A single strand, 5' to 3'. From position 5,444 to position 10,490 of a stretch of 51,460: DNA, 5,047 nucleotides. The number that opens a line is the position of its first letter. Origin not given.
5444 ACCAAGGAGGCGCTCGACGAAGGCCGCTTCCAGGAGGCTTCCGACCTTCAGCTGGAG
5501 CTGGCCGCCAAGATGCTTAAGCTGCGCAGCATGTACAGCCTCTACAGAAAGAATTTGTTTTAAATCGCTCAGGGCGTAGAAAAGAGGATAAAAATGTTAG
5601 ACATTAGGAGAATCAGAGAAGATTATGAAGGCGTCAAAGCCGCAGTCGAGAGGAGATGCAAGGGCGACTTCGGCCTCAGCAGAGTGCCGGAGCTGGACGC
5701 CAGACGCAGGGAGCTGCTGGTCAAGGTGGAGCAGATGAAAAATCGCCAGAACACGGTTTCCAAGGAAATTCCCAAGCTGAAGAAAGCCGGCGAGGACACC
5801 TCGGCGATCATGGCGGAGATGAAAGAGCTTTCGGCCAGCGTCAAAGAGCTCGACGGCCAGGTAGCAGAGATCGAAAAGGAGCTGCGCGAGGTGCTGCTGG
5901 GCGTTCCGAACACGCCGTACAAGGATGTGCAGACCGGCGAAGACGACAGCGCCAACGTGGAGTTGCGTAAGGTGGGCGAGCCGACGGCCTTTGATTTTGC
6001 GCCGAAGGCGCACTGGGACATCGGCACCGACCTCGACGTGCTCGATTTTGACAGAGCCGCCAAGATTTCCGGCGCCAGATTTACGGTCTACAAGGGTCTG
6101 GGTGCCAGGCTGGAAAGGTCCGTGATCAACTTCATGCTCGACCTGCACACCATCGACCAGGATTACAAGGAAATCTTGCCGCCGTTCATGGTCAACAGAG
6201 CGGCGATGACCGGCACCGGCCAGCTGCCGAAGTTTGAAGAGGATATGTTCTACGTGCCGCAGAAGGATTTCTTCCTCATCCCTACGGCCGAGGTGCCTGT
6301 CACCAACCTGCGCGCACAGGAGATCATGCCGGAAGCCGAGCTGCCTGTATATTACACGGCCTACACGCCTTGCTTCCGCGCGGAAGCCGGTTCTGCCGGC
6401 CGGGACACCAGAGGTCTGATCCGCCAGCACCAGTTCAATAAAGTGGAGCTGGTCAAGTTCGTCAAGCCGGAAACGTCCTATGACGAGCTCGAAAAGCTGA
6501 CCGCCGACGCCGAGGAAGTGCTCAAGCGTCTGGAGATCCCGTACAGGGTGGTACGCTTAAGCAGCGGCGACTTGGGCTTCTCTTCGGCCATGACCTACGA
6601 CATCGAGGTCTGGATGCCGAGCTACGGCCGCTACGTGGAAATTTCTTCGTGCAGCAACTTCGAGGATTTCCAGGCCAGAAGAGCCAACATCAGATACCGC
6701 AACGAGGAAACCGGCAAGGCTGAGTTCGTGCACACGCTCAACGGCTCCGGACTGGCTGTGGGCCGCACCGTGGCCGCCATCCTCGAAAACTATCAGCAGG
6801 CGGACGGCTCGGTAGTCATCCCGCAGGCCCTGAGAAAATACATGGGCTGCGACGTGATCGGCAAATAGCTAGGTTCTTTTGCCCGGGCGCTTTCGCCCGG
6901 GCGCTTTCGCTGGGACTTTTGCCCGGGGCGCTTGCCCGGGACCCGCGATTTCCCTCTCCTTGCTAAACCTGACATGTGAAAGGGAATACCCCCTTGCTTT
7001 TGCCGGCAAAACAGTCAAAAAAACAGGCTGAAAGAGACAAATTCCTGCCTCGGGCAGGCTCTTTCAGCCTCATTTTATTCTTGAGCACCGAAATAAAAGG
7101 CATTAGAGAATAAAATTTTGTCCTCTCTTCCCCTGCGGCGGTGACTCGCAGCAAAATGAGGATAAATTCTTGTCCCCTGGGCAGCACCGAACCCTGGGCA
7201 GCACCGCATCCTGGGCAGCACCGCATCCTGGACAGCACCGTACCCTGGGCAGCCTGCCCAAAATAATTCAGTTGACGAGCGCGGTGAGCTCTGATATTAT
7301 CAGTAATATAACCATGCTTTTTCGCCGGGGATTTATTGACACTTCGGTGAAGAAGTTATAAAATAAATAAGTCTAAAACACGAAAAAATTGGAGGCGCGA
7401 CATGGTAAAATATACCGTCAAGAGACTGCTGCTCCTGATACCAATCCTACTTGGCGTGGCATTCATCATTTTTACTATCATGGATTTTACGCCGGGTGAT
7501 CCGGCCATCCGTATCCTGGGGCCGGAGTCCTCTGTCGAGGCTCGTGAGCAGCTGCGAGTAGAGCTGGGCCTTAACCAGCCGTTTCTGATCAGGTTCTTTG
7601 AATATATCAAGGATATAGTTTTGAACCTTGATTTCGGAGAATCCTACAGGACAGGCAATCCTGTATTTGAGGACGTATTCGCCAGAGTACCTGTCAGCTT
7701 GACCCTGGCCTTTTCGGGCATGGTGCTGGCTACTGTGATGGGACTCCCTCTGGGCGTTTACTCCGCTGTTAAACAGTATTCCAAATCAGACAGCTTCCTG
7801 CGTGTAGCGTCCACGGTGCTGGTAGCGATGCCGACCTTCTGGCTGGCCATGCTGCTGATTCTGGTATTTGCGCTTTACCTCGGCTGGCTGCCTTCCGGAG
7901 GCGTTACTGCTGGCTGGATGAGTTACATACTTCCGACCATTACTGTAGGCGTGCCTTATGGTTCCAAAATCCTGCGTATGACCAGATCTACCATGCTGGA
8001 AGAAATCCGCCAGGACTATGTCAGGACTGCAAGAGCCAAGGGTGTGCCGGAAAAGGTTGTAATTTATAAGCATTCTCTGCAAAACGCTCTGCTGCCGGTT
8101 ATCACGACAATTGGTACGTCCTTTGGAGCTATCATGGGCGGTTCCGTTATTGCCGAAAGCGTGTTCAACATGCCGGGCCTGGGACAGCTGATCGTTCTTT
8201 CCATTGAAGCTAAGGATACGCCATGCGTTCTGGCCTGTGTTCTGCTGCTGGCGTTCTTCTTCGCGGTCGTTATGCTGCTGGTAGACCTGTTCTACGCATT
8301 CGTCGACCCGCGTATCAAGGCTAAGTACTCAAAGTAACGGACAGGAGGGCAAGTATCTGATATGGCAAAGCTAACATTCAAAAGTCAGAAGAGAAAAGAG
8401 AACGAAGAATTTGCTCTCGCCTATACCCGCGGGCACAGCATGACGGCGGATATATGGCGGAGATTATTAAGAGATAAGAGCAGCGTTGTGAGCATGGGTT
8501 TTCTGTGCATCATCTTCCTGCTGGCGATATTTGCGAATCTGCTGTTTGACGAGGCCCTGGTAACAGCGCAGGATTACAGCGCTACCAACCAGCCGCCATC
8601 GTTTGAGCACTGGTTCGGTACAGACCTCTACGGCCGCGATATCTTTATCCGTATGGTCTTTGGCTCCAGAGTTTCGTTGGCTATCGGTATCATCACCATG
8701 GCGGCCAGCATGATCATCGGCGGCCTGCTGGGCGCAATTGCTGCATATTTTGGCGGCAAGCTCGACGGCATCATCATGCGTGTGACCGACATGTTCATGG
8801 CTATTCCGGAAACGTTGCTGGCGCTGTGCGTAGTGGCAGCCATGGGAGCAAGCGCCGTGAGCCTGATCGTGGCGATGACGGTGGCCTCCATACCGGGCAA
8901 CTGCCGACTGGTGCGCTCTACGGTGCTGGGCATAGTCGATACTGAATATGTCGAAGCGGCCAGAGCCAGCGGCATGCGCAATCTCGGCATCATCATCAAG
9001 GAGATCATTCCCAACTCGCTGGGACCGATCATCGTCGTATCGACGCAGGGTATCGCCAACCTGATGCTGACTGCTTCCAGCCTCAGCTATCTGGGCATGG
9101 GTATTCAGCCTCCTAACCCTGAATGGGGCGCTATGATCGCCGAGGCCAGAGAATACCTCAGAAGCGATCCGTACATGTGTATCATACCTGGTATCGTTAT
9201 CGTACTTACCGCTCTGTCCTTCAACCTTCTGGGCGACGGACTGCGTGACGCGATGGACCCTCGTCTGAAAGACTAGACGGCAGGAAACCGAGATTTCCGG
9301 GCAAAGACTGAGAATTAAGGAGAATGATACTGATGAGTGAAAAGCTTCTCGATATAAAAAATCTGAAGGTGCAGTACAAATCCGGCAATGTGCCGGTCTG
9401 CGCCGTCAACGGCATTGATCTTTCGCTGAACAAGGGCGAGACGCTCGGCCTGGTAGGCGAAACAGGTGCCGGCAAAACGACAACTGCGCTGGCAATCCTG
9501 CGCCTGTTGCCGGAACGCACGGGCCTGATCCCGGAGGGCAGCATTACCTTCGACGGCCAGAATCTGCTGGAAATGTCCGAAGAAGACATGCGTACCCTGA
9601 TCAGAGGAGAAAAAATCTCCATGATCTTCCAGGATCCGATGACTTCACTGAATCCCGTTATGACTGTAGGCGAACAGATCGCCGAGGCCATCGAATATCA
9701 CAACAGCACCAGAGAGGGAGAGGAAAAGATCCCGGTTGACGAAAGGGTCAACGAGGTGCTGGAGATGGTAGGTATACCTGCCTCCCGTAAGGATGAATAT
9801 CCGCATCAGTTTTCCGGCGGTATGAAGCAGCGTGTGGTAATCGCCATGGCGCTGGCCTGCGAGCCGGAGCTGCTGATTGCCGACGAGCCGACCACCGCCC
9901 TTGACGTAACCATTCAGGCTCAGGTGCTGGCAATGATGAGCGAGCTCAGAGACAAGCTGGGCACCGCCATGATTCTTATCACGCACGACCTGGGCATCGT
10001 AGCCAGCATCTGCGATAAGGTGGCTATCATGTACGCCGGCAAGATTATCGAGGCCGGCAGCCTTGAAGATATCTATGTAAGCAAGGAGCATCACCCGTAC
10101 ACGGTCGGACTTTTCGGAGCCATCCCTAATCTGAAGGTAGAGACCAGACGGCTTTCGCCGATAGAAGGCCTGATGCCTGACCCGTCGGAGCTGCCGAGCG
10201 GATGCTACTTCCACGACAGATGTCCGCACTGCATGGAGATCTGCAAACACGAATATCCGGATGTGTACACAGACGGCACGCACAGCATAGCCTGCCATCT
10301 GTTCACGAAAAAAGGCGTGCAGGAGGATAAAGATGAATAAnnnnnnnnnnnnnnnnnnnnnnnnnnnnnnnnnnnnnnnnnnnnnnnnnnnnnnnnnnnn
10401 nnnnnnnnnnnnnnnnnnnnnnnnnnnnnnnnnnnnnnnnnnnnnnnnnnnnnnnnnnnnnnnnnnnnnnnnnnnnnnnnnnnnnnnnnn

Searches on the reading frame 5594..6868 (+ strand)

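Call 44: search_protein_families(library=pfam, proteins=[window:5594-6868:+], max_evalue=0.00001)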
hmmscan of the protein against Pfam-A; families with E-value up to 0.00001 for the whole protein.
window:5594-6868:+ (424 aa): 2 families
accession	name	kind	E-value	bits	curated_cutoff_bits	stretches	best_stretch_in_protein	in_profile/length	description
PF00587.30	tRNA-synt_2b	-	1.2e-44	153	29.3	1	224-400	9-179/179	tRNA synthetase class II core domain (G, H, P, S and T)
PF02403.27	Seryl_tRNA_N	-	1.3e-28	99.8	28.2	1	1-108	1-108/108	Seryl-tRNA synthetase N-terminal domain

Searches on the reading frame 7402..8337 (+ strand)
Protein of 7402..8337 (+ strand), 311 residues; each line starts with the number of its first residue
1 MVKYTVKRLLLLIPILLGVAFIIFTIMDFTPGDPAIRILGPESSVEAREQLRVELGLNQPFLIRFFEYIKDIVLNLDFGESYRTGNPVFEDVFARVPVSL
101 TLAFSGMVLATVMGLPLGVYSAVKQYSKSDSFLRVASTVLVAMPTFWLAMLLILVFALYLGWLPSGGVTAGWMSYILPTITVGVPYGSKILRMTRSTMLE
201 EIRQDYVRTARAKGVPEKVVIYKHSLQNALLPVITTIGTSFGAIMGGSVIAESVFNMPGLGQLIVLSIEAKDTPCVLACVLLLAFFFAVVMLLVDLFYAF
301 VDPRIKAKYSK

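Call 44: search_protein_families(library=pfam, proteins=[window:7402-8337:+], max_evalue=0.00001)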
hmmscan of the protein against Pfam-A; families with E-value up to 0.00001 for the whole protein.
window:7402-8337:+ (311 aa): 2 families
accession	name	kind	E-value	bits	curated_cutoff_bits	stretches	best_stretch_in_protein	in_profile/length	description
PF00528.27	BPD_transp_1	-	1.2e-39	136.3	26.4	1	114-306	1-183/184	Binding-protein-dependent transport system inner membrane component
PF19300.4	BPD_transp_1_N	-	3.1e-11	43.9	23.8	1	1-103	1-114/114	Binding-prot-dependent transport system membrane comp, N-term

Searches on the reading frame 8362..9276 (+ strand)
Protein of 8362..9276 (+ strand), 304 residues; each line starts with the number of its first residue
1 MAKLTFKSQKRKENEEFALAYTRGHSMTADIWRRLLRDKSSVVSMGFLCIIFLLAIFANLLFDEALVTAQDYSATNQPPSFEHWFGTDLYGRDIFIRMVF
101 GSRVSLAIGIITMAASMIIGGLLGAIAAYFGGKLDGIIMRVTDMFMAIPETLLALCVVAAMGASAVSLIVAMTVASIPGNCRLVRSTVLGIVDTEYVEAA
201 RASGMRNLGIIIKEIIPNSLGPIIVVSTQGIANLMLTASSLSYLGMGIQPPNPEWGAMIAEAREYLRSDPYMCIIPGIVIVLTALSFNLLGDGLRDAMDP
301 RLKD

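Call 44: search_protein_families(library=pfam, proteins=[window:8362-9276:+], max_evalue=0.00001)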
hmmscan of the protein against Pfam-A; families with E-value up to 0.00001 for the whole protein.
window:8362-9276:+ (304 aa): 2 families
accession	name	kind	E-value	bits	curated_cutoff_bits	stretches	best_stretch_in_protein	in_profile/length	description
PF00528.27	BPD_transp_1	-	1.9e-32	113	26.4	1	120-303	1-183/184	Binding-protein-dependent transport system inner membrane component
PF12911.12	OppC_N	-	5.7e-12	45.8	23.9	1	26-79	1-53/53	N-terminal TM domain of oligopeptide transport permease C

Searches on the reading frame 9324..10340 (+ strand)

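Call 44: search_protein_families(library=pfam, proteins=[window:9324-10340:+], max_evalue=0.00001)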
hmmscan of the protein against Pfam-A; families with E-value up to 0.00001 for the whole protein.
window:9324-10340:+ (338 aa): 2 families
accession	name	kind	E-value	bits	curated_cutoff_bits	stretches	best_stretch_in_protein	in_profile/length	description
PF00005.33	ABC_tran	-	5.8e-31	108.3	25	1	29-191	2-137/137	ABC transporter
PF08352.17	oligo_HPY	-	3.7e-16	59.7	27.1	1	242-307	1-65/65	Oligopeptide/dipeptide transporter, C-terminal region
